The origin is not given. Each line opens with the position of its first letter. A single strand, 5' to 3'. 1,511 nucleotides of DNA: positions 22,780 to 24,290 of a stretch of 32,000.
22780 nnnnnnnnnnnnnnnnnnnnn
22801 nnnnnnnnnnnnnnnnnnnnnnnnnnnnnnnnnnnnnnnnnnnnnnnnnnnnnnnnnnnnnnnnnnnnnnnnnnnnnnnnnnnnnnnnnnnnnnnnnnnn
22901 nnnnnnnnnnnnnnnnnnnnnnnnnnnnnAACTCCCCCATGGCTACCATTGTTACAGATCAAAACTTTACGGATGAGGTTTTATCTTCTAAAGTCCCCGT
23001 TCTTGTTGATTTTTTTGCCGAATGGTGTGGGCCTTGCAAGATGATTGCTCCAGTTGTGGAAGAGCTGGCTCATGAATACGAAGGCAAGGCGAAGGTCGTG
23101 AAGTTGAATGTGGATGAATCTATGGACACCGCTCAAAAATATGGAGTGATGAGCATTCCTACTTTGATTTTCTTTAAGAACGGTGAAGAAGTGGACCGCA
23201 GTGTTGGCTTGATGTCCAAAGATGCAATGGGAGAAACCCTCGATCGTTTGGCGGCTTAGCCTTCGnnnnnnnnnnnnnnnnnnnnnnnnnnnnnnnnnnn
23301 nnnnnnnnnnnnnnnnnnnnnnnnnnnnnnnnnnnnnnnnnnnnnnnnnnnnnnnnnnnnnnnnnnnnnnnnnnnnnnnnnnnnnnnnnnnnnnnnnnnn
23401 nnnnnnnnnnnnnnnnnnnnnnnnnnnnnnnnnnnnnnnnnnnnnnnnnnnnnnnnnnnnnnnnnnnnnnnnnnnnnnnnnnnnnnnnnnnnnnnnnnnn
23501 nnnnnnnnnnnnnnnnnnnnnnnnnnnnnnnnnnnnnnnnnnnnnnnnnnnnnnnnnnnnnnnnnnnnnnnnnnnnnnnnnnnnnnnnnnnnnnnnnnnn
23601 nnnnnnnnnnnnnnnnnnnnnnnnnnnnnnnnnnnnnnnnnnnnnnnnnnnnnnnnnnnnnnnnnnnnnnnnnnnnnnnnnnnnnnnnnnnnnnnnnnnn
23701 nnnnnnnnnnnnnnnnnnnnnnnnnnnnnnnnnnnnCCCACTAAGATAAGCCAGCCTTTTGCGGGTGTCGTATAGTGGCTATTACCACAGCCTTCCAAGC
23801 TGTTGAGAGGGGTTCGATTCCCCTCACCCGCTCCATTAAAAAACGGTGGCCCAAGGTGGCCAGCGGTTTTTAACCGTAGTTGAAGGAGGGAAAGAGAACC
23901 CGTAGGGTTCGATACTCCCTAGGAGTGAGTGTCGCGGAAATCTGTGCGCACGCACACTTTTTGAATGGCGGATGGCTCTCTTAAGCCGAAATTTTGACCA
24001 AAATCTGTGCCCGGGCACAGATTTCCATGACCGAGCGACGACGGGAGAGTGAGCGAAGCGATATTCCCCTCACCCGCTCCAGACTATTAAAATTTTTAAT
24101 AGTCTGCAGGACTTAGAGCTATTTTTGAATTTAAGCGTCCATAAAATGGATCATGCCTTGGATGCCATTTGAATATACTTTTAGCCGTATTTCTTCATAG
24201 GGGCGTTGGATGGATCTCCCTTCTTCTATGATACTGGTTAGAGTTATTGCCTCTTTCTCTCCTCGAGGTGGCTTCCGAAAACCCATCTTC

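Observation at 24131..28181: Out-of-context enzyme cassette: Nudix / ArgC-like reductase / CoaB-like ligase unit plus an orphan 132-aa protein and a swivel-less PPDK_N-like ATP-grasp protein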

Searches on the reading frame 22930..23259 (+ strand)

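Call 99: search_protein_families(library=pfam, proteins=[window:22930-23259:+], max_evalue=0.001)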
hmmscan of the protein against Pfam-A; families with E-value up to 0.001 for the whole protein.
window:22930-23259:+ (109 aa): 9 families
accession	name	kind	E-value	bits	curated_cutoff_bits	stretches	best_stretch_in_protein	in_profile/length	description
PF00085.26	Thioredoxin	-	9.1e-34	116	23.5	1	7-105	4-102/103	Thioredoxin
PF13098.12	Thioredoxin_2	-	1.8e-10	41.5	27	1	20-100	4-100/104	Thioredoxin-like domain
PF13905.12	Thioredoxin_8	-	1.4e-07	32.2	27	1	23-64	3-46/94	Thioredoxin-like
PF13192.12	Thioredoxin_3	-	2.4e-06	27.9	24.8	1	32-100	9-71/76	Thioredoxin domain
PF14595.12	Thioredoxin_9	-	4.7e-06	26.9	25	1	28-87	48-109/129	Thioredoxin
PF00578.27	AhpC-TSA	-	9.8e-06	26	26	1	21-100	25-106/124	AhpC/TSA family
PF13728.12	TraF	-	2.4e-05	24.7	23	1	25-98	133-217/224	F plasmid transfer operon protein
PF13899.12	Thioredoxin_7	-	0.00015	22.2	27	1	19-82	15-81/83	Thioredoxin-like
PF04756.19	OST3_OST6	-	0.00054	19.9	27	1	33-86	46-106/294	OST3 / OST6 family, transporter family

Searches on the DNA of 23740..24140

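Call 77: search_rna_families(source=window, start=23740, end=24140, threshold=evalue, max_evalue=10)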
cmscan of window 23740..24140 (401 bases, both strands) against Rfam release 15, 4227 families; matches with E-value up to 10: 5.
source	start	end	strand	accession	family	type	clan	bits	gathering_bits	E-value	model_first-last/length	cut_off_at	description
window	23761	23832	+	RF00005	tRNA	Gene; tRNA;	CL00001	59.4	29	1.7e-12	1-71/71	no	tRNA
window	23930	24032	-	RF03852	mir-610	Gene; miRNA;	-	14.9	90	3.3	1-75/75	no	mir-610 microRNA precursor family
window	23808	23848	+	RF04321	tmRNA_permuted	Gene;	-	13.2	47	1.3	36-93/213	no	permuted transfer-messenger RNA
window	23764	23829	+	RF00233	Tymo_tRNA-like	Cis-reg;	-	12.1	40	5.1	1-84/84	no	Tymovirus/Pomovirus/Furovirus tRNA-like 3' UTR element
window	23829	23865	-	RF01727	SAM-SAH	Cis-reg; riboswitch;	-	11.6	40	5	1-49/49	no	SAM/SAH riboswitch aptamer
